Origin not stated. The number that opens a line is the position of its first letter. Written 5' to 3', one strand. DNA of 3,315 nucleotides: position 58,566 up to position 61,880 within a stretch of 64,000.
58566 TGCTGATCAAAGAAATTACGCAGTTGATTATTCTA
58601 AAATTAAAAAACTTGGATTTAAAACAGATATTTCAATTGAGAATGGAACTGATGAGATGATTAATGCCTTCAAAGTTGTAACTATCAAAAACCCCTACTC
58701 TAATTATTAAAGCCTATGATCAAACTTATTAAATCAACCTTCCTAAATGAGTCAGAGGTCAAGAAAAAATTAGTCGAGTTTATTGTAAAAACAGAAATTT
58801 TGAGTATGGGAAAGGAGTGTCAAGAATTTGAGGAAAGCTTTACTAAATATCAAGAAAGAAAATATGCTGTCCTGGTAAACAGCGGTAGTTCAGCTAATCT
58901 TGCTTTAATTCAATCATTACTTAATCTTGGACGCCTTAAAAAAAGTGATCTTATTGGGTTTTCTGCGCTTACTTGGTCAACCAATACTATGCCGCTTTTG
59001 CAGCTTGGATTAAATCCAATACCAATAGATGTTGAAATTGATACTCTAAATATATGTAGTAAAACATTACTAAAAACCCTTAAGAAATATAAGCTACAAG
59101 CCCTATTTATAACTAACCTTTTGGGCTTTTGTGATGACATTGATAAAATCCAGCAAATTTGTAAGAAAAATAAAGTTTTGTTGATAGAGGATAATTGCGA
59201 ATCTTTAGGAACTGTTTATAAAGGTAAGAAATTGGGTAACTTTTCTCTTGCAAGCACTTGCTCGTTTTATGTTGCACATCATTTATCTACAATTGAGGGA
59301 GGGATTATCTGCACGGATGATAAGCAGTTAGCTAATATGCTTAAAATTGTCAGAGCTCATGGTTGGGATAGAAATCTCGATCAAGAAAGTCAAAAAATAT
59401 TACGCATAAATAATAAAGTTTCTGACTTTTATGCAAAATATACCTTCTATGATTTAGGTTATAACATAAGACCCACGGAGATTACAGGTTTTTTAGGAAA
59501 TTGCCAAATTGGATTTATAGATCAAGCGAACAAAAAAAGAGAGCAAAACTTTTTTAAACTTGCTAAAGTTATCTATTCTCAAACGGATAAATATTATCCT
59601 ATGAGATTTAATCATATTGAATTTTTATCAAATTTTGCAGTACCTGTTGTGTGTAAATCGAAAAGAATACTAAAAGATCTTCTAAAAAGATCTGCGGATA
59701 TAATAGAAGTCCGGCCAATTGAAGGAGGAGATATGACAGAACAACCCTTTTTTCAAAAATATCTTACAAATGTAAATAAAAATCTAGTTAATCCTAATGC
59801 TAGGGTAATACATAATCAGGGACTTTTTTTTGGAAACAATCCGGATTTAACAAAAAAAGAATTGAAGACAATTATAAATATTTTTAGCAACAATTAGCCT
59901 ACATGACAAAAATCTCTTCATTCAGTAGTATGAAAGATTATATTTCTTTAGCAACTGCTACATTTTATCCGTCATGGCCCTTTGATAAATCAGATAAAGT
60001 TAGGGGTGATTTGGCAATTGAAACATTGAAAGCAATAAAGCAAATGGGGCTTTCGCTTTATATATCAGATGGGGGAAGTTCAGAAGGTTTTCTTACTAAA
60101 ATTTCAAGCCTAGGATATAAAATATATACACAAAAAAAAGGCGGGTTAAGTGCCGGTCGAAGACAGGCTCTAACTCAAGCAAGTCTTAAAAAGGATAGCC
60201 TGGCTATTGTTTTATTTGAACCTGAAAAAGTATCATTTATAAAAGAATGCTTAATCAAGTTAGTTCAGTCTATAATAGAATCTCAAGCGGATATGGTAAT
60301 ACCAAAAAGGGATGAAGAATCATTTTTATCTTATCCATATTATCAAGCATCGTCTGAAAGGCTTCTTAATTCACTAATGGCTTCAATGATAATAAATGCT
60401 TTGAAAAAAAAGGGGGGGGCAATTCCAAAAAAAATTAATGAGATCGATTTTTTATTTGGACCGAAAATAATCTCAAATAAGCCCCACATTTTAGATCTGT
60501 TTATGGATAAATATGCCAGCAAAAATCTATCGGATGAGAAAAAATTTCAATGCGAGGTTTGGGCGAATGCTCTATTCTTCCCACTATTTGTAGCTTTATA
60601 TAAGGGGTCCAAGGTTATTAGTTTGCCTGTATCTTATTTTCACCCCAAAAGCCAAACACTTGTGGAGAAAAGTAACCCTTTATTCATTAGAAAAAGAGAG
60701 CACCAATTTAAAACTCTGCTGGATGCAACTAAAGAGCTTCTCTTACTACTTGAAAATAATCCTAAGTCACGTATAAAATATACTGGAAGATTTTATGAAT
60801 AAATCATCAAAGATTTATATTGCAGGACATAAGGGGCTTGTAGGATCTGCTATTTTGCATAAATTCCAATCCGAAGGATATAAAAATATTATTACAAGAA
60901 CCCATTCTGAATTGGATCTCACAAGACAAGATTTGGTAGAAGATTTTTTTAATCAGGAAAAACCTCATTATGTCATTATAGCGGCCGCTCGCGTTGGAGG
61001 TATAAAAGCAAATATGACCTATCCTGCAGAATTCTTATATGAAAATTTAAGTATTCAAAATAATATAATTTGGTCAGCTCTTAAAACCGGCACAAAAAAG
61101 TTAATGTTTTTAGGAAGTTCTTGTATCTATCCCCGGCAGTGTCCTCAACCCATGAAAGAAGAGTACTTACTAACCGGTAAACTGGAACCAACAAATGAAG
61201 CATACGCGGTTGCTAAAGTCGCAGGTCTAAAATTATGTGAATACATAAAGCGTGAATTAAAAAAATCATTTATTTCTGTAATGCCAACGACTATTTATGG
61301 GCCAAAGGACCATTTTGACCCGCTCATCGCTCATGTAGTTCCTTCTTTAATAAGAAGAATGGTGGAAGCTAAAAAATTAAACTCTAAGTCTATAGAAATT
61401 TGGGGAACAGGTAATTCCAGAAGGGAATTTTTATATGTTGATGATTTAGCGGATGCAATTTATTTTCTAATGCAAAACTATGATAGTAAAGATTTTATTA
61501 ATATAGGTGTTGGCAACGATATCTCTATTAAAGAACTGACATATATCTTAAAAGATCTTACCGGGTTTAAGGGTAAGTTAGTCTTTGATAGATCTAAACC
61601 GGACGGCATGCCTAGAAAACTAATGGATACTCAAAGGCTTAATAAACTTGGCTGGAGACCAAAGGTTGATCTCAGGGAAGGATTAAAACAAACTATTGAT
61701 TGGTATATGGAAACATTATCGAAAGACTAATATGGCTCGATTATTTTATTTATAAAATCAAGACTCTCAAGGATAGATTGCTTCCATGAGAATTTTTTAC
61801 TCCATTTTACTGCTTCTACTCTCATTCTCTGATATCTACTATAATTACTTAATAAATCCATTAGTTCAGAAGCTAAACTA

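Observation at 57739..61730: Candidate 3,6-dideoxyhexose (colitose-like) pathway: a PMP-dependent 3-dehydratase with His-His in place of the catalytic Lys, next to an Fcl/ColC homolog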

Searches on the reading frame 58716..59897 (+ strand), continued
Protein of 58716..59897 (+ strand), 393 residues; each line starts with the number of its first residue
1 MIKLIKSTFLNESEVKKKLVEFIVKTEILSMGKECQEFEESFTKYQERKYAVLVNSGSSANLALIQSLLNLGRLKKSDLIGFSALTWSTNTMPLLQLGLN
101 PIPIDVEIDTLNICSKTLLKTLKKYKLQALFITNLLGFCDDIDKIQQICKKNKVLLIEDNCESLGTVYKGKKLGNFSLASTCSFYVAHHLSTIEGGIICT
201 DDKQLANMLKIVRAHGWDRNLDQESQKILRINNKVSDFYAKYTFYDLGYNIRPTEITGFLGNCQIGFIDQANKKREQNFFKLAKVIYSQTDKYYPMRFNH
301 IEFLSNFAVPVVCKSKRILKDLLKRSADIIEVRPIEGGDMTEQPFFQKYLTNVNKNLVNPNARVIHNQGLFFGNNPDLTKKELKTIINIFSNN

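Call 50: find_encoding_contigs(protein=P0009, flank=8000, max_places=1)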
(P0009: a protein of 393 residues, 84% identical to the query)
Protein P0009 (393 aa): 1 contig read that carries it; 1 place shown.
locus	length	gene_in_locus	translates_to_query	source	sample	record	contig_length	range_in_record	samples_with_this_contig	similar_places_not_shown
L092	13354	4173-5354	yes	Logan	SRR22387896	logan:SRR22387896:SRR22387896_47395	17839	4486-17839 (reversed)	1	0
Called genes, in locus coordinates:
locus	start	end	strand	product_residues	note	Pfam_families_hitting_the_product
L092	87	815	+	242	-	PF00535:Glycos_transf_2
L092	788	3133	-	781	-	-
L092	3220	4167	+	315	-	PF01073:3Beta_HSD, PF01370:Epimerase, PF02719:Polysacc_synt_2, PF04321:RmlD_sub_bind, PF05368:NmrA (weak), PF16363:GDP_Man_Dehyd, PF07993:NAD_binding_4 (faint)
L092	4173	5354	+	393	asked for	PF01041:DegT_DnrJ_EryC1, PF01053:Cys_Met_Meta_PP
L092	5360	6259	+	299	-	-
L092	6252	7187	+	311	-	PF01370:Epimerase, PF04321:RmlD_sub_bind (weak), PF16363:GDP_Man_Dehyd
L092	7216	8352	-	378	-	PF13439:Glyco_transf_4, PF13579:Glyco_trans_4_4 (weak), PF20706:GT4-conflict, PF00534:Glycos_transf_1, PF13692:Glyco_trans_1_4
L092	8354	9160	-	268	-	PF00535:Glycos_transf_2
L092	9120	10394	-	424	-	PF01943:Polysacc_synt, PF13440:Polysacc_synt_3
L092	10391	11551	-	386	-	PF04188:Mannosyl_trans2 (weak)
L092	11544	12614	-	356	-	PF13439:Glyco_transf_4 (weak), PF00534:Glycos_transf_1, PF13692:Glyco_trans_1_4, PF20706:GT4-conflict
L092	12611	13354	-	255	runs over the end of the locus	PF00535:Glycos_transf_2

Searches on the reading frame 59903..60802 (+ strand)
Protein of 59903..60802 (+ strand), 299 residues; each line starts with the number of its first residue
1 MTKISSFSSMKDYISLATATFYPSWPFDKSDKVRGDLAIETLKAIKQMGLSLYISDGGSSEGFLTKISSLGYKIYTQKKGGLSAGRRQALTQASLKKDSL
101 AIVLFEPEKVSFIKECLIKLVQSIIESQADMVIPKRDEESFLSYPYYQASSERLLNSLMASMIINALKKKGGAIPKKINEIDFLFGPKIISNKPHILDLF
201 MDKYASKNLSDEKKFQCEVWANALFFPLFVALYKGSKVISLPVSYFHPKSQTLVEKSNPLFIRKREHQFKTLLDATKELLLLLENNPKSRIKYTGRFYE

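Call 3: search_protein_families(library=ncbifam, proteins=[window:59903-60802:+], max_evalue=0.001)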
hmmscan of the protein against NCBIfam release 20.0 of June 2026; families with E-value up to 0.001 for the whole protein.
window:59903-60802:+ (299 aa): 0 families

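Call 4: search_protein_families(library=pfam, proteins=[window:59903-60802:+], max_evalue=0.001)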
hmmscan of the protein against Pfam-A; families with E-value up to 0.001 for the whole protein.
window:59903-60802:+ (299 aa): 1 family
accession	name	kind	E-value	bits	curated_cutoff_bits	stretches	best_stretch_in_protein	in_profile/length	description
PF00535.33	Glycos_transf_2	-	0.00058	20.3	23.3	0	40-152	18-131/168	Glycosyl transferase family 2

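Call 58: search_solved_structures(query=window:59903-60802:+, max_evalue=1)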
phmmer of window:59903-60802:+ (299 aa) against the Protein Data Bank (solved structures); distinct sequences matched with E-value up to 1: 1.
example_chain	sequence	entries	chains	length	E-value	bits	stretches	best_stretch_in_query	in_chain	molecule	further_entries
2zyk_A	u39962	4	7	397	0.24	13.8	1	173-239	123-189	Solute-binding protein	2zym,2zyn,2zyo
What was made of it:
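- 59903..60802 (+): ORF3, CPR-specific GT-A-fold protein (299 aa, no TM segment), probable glycosyltransferase; its 3' end overlaps the next gene by 8 nt. No NCBIfam hit, a weak Pfam GT2 hit (5.8e-4; calls 3, 4) and no PDB sequence match (call 58).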

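Call 59: find_homologous_proteins(query=window:59903-60802:+, max_evalue=0.00001)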
Query window:59903-60802:+ (299 aa): 127 proteins with E <= 0.00001 among 1667 candidates; the best 120 are listed.
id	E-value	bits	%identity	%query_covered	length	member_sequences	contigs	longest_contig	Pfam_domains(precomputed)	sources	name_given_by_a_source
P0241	9.2e-185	630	100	97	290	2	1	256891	-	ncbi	ncbi:MAG: hypothetical protein AAB414_02600 [Patescibacteria group bacterium]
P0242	2.6e-150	517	80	100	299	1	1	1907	-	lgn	-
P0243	6.2e-145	500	78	100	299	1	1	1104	-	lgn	-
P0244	5.8e-144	496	78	100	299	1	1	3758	-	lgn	-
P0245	8.4e-144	496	78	100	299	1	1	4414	-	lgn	-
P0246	3.1e-139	481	74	100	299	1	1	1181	-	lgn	-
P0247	1.3e-135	469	72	100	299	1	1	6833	-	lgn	-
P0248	2.2e-135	468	71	100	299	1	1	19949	-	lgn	-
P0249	1.4e-134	466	72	100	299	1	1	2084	-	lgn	-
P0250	1.5e-133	462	75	95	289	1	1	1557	-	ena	-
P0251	1.6e-132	459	70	100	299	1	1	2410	-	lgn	-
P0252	7.0e-132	457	70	100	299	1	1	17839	-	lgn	-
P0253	3.3e-130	451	70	100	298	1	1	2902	-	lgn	-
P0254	1.9e-128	446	81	84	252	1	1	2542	-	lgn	-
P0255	2.0e-128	445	67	100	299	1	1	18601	-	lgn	-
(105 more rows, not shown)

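Call 71: predict_structure(alignment_id=A2)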
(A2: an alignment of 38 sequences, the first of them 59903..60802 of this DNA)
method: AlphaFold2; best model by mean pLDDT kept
length: 299 residues; sequences in the alignment: 38
mean_pLDDT: 95.5   pTM: 0.92
mean pLDDT of the five models: 95.5, 95.4, 95.0, 94.8, 94.6
residues with pLDDT >= 90: 280; 70-90: 13; 50-70: 4; < 50: 2
segments of 3 or more residues with pLDDT < 50: none
pLDDT, mean of each block of 10 residues (from residue 1): 67 97 98 98 97 98 98 94 96 97 98 95 96 98 97 98 97 92 97 98 95 92 96 97 97 96 97 98 98 91
secondary structure, 60 per line:
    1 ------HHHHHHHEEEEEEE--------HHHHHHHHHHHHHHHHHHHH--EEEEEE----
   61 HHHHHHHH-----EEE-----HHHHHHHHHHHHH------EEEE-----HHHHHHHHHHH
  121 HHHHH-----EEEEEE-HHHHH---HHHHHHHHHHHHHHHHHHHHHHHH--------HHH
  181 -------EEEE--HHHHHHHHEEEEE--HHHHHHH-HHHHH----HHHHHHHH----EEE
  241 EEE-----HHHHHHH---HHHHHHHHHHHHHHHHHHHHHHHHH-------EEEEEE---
elements in order: H7-13 E14-20 H29-48 E51-56 H61-68 E74-76 H82-94 E101-104 H110-125 E131-136 H138-142 H146-169 E188-191 H194-201 E202-206 H209-215 H217-221 H226-233 E238-243 H249-255 H259-283 E291-296
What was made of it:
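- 59903..60802 (+): The AlphaFold model has pLDDT 95.5 (call 71).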

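Call 73: fold_search(model_id=the predicted structure, library=pdb)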
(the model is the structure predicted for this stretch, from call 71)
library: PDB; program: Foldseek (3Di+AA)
matches with E <= 10: 1186; with E <= 0.001: 167
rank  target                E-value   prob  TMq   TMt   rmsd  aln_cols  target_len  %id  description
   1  3e26                  4.3e-07  1.00  0.53  0.57   6.2       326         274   10  Crystal structure of M. tuberculosis glucosyl-3-phosphoglycerate synthase (released 2008-12-02)
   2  7qoq_B                4.8e-07  1.00  0.53  0.54   5.5       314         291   11  Crystal structure of Mycobacterium hassiacum glucosyl-3-phosphoglycerate synthase at pH 8.5 in complex with UMP and Ma (released 2023-01-18)
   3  7pd5                  5.8e-07  1.00  0.53  0.53   6.9       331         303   10  Crystal structure of Mycobacterium hassiacum glucosyl-3-phosphoglycerate synthase at pH 5.5 in complex with 4-aminobenzo (released 2023-02-15)
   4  7pvl_B                6.1e-07  1.00  0.54  0.54   5.8       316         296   11  Crystal structure of Mycobacterium hassiacum glucosyl-3-phosphoglycerate synthase at pH 8.5 - apo form (released 2023-04-19)
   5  7qib_B                1.0e-06  1.00  0.55  0.56   5.0       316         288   11  Crystal structure of Mycobacterium hassiacum glucosyl-3-phosphoglycerate synthase at pH 8.5 in complex with UDP (released 2022-12-28)
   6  5jt0                  1.7e-06  1.00  0.54  0.58   5.2       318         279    9  Crystal structure of glucosyl-3-phosphoglycerate synthase from Mycobacterium tuberculosis in complex with Mn2+, uridine- (released 2017-05-24)
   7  7pdo                  1.7e-06  1.00  0.52  0.51   5.0       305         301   11  Crystal structure of Mycobacterium hassiacum glucosyl-3-phosphoglycerate synthase at pH 5.5 in complex with UDP (released 2023-02-15)
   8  7pho_B                2.0e-06  1.00  0.54  0.53   7.6       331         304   11  Crystal structure of Mycobacterium hassiacum glucosyl-3-phosphoglycerate synthase at pH 7.1 in complex with 4-hydroxyb (released 2023-03-01)
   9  7qcp_B                2.0e-06  1.00  0.53  0.54   5.8       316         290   12  Crystal structure of Mycobacterium hassiacum glucosyl-3-phosphoglycerate synthase at pH 7.2 - apo form (released 2022-12-14)
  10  7p5l_B                2.1e-06  1.00  0.56  0.58   5.3       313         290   12  Crystal structure of Mycobacterium hassiacum glucosyl-3-phosphoglycerate synthase at pH 7.1 - apo form (released 2023-01-18)
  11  7p8g                  2.1e-06  1.00  0.53  0.53   6.4       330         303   12  Crystal structure of Mycobacterium hassiacum glucosyl-3-phosphoglycerate synthase at pH 5.5 - apo form (released 2023-01-25)
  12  5jqx_C                2.1e-06  1.00  0.50  0.53   7.4       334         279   10  Crystal structure of glucosyl-3-phosphoglycerate synthase from Mycobacterium tuberculosis in complex with phosphoglyce (released 2017-05-24)
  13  5jqx_B                2.5e-06  1.00  0.50  0.53   7.4       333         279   10  Crystal structure of glucosyl-3-phosphoglycerate synthase from Mycobacterium tuberculosis in complex with phosphoglyce (released 2017-05-24)
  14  4ddz                  3.0e-06  1.00  0.52  0.55   5.2       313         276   12  Crystal structure of glucosyl-3-phosphoglycerate synthase from Mycobacterium tuberculosis (released 2012-06-06)
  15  7pvl_A                3.0e-06  1.00  0.53  0.54   5.4       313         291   12  Crystal structure of Mycobacterium hassiacum glucosyl-3-phosphoglycerate synthase at pH 8.5 - apo form (released 2023-04-19)
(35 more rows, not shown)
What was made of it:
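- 59903..60802 (+): The best Foldseek matches are glucosyl- and mannosyl-3-phosphoglycerate synthases (TM 0.53-0.56) and GtrB (call 73).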

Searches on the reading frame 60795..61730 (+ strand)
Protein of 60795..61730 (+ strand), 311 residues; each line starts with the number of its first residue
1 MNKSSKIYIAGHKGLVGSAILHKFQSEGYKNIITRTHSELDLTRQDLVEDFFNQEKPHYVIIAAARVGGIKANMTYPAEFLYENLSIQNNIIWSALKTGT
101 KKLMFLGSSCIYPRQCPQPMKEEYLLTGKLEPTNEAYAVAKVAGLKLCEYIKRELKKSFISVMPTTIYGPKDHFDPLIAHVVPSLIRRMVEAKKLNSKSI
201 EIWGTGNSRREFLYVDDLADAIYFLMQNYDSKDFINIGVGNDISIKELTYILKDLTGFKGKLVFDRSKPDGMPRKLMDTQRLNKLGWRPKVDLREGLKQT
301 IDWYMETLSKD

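Call 3: search_protein_families(library=ncbifam, proteins=[window:60795-61730:+], max_evalue=0.001)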
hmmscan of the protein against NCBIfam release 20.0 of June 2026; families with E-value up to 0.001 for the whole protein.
window:60795-61730:+ (311 aa): 12 families
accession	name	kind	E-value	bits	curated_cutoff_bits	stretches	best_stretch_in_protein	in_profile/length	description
NF047922.1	GDPFucSynFcl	equivalog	9.9e-135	448.9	500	1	4-308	2-305/308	GDP-L-fucose synthase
TIGR01181.1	dTDP_gluc_dehyt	equivalog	6e-22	78.1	365.1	1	39-306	56-313/321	dTDP-glucose 4,6-dehydratase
TIGR01179.1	galE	equivalog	1.4e-17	63.6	262.3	1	34-306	48-327/332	UDP-glucose 4-epimerase GalE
NF007490.0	PRK10084.1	subfamily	9.3e-13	47.9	649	1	41-306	58-336/361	dTDP-glucose 4,6-dehydratase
TIGR02197.1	heptose_epim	equivalog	5.3e-12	45.5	274.6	1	7-272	1-275/316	ADP-glyceromanno-heptose 6-epimerase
TIGR04180.1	EDH_00030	hypoth_equivalog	6.7e-12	45.1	475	1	59-290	72-295/297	NAD-dependent 4,6-dehydratase LegB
NF007582.0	PRK10217.1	equivalog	2.4e-09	36.7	698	1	164-306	181-333/355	dTDP-glucose 4,6-dehydratase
NF011728.1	PRK15181.1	equivalog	3.5e-09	36.1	760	1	65-307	98-340/348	Vi polysaccharide biosynthesis UDP-N-acetylglucosaminuronic acid C-4 epimerase TviC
NF008872.0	PRK11908.1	equivalog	1.6e-06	27.4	294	0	194-254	205-269/349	bifunctional UDP-4-keto-pentose/UDP-xylose synthase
NF008360.0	PRK11150.1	equivalog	2.4e-06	27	452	1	7-248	2-246/310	ADP-glyceromanno-heptose 6-epimerase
TIGR01214.1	rmlD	equivalog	1.1e-05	24.6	224.05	1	6-67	1-61/285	dTDP-4-dehydrorhamnose reductase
TIGR01777.1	yfcH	hypoth_equivalog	0.00046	19.9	207.35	0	7-49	1-44/292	TIGR01777 family oxidoreductase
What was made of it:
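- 60795..61730 (+): GDP-L-fucose synthase-clade epimerase/reductase (311 aa). NF047922 at 9.9e-135, 448.9 bits against a cut-off of 500 (call 3).
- On GDP-L-fucose synthase (Fcl/GFS) (for 60795-61730): 448.9 bits (call 3).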

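Call 4: search_protein_families(library=pfam, proteins=[window:60795-61730:+], max_evalue=0.001)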
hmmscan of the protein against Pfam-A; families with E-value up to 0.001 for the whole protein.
window:60795-61730:+ (311 aa): 3 families
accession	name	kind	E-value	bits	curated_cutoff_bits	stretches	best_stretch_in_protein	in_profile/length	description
PF01370.27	Epimerase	-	3e-60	204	20.9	1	7-238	1-240/240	NAD dependent epimerase/dehydratase family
PF16363.11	GDP_Man_Dehyd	-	5.1e-16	59.5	27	1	39-300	58-332/332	GDP-mannose 4,6 dehydratase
PF04321.23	RmlD_sub_bind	-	1e-07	31.7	27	1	6-74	2-69/287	RmlD substrate binding domain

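Call 14: search_solved_structures(query=window:60795-61730:+, max_evalue=1e-20, show_alignments=3)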
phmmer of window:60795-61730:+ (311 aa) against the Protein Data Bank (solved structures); distinct sequences matched with E-value up to 1e-20: 19.
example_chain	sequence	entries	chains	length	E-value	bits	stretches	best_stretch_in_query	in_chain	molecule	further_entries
8du0_A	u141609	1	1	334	6.2e-102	344.2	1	5-307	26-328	GDP-L-fucose synthase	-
7ll6_A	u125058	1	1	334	8.5e-102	343.7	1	5-307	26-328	GDP-L-fucose synthase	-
1bsv_A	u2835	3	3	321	2.3e-94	319.3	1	5-307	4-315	PROTEIN (GDP-FUCOSE SYNTHETASE) | GDP-FUCOSE SYNTHETASE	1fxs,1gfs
1bws_A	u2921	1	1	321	6e-94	317.9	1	5-307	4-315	PROTEIN (GDP-4-KETO-6-DEOXY-D-MANNOSE EPIMERASE/REDUCTASE)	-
1e6u_A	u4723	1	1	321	1.9e-93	316.3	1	5-307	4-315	GDP-FUCOSE SYNTHETASE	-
1e7s_A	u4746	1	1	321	2.9e-93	315.7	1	5-307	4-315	GDP-FUCOSE SYNTHETASE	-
1e7q_A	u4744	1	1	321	3.6e-93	315.4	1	5-307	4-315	GDP-FUCOSE SYNTHETASE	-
1e7r_A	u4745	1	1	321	2e-92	312.9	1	5-307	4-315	GDP-FUCOSE SYNTHETASE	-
7anh_A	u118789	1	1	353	3.2e-92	312.2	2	1-201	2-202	GDP-L-fucose synthase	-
8ewu_A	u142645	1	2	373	1.1e-89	303.9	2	1-200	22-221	GDP-L-fucose synthase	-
7cxt_A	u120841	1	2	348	9.3e-78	264.8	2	2-198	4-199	GDP-L-fucose synthase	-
7m13_A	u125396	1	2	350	9.5e-78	264.7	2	2-198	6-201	GDP-L-fucose synthase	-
7anc_A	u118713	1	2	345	1.1e-77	264.5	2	2-198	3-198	GDP-L-fucose synthase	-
6aqy_A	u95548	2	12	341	3.1e-41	144.8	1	5-307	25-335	gdp-l-fucose synthetase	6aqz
4b8w_A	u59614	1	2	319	1e-40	143.1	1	4-306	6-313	GDP-L-FUCOSE SYNTHASE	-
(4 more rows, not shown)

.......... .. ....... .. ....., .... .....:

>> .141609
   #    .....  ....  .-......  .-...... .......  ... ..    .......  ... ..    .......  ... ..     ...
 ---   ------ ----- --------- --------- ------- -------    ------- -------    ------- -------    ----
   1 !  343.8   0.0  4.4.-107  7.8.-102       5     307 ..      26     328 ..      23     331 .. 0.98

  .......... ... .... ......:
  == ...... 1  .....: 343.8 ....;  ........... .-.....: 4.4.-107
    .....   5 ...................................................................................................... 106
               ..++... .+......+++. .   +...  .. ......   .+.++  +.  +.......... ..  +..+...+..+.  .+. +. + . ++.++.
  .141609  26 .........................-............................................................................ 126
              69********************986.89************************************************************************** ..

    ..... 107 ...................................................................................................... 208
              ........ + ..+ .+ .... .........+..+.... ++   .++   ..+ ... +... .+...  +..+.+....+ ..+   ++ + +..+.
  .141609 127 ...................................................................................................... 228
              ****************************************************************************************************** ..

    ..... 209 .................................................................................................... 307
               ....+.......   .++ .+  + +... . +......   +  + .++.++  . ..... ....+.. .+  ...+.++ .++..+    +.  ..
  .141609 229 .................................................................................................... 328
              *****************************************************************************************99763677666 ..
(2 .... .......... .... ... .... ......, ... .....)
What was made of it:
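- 60795..61730 (+): PDB GFS 8du0 at 6e-102 and E. coli 1bsv at 2e-94 (call 14).
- Checked: 60795-61730 matches NCBIfam GDP-L-fucose synthase at 9.9e-135 (448.9 bits, below the curated cut-off of 500; call 3) and solved GDP-fucose synthases at 6e-102 (call 14).
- The partner is a true Fcl-clade enzyme rather than a Cj1428-type reductase (call 14: 344 bits to 8du0, 265 bits to 7m13).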
